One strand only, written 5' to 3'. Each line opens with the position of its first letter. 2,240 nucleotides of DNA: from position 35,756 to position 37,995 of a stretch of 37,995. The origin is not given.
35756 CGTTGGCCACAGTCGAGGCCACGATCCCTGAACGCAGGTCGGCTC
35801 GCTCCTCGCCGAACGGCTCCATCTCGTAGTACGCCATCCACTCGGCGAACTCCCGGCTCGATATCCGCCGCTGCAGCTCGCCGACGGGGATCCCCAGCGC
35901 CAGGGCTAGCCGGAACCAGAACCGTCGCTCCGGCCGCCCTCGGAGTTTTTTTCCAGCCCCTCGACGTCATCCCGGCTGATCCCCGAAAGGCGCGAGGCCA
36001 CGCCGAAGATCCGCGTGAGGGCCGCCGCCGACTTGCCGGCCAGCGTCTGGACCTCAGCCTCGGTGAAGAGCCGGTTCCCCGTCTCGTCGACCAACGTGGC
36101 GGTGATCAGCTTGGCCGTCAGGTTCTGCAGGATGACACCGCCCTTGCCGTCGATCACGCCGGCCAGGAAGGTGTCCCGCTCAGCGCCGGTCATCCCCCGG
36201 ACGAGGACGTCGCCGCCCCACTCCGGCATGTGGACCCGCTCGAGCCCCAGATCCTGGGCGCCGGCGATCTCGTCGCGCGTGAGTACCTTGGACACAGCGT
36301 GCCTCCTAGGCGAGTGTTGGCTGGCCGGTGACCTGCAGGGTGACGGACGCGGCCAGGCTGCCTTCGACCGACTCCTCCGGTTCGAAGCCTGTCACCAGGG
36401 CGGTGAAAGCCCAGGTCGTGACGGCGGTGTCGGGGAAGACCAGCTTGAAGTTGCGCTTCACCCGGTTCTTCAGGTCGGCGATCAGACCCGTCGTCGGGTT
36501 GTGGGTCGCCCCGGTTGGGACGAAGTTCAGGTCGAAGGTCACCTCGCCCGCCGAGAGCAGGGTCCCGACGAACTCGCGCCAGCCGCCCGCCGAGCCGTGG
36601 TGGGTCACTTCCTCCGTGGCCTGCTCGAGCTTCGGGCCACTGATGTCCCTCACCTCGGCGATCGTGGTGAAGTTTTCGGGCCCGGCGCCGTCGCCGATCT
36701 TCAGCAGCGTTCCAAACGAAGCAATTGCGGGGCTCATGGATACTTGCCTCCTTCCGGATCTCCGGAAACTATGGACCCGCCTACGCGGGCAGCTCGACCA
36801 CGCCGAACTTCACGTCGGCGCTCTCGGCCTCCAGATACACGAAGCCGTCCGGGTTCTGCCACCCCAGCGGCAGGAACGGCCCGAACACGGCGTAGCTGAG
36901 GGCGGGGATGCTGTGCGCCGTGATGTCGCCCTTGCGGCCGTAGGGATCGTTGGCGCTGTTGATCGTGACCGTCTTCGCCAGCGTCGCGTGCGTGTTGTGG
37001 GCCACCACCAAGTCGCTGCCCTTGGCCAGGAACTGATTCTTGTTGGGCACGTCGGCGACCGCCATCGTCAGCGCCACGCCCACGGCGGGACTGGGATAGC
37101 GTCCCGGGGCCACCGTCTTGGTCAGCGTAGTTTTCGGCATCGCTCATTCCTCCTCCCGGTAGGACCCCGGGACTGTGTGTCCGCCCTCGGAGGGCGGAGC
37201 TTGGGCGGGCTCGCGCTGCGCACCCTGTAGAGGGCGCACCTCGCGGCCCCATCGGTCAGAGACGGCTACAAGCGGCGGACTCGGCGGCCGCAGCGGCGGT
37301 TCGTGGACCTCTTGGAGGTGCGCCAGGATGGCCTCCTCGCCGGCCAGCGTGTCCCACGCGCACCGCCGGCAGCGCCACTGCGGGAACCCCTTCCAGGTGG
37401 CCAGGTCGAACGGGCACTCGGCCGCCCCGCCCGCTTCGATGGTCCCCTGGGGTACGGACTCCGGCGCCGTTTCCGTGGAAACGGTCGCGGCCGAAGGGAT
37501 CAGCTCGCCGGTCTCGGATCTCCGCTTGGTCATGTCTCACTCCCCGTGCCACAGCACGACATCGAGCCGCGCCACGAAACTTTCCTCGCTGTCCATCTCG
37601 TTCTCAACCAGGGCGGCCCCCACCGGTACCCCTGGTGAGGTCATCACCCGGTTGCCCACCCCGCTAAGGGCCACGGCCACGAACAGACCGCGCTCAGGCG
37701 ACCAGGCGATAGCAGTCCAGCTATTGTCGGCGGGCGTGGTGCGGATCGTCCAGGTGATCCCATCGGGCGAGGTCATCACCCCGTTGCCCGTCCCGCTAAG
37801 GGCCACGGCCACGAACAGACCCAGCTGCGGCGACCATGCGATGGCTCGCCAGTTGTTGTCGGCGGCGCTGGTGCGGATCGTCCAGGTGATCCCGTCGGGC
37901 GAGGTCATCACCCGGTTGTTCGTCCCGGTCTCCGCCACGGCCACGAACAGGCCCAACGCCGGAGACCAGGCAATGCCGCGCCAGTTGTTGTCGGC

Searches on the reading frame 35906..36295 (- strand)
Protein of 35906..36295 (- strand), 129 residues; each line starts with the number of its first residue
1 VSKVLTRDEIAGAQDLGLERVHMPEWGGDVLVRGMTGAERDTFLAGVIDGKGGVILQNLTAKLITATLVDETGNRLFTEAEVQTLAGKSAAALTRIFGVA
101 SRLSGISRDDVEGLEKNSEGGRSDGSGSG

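Call 6: search_protein_families(library=pfam, max_evalue=0.1, proteins=[window:35906-36295:-])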
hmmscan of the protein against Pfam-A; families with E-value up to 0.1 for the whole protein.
window:35906-36295:- (129 aa): 2 families
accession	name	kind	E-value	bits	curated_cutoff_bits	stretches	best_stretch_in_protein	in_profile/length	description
PF16459.11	Phage_TAC_13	-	0.056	14.2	28.8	1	59-87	55-84/98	Phage tail assembly chaperone, TAC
PF24751.1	DUF7696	-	0.058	13.9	27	0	30-61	17-46/55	Family of unknown function (DUF7696)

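Call 7: search_protein_families(library=phrogs, max_evalue=0.1, proteins=[window:35906-36295:-])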
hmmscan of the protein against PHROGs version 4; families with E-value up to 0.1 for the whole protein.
window:35906-36295:- (129 aa): 2 families
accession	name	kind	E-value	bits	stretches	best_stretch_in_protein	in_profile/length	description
phrog_344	-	tail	4.4e-24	86.1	1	1-124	7-134/137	tail assembly chaperone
phrog_2474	-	transcription regulation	0.023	15.6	1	44-96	16-68/118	MerR-like transcriptional regulator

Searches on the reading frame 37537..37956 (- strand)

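Call 6: search_protein_families(library=pfam, max_evalue=0.1, proteins=[window:37537-37956:-])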
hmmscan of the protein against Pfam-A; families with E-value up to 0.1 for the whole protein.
window:37537-37956:- (139 aa): 3 families
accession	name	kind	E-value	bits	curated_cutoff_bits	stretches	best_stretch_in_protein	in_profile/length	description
PF13018.11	ESPR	-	0.038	14.9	25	0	41-52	9-20/50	Extended Signal Peptide of Type V secretion system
PF24259.1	DUF7460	-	0.045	14.3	27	0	16-32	34-50/51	Domain of unknown function (DUF7460)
PF12197.13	lci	-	0.059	13.6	20.3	0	64-83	18-40/44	LCI fold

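Call 7: search_protein_families(library=phrogs, max_evalue=0.1, proteins=[window:37537-37956:-])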
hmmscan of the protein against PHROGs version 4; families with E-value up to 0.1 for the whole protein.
window:37537-37956:- (139 aa): 2 families
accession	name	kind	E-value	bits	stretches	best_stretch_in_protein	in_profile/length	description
phrog_14065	-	unknown function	0.0053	16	1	7-38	595-626/1152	-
phrog_2985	-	unknown function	0.031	15.4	0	16-32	34-50/51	-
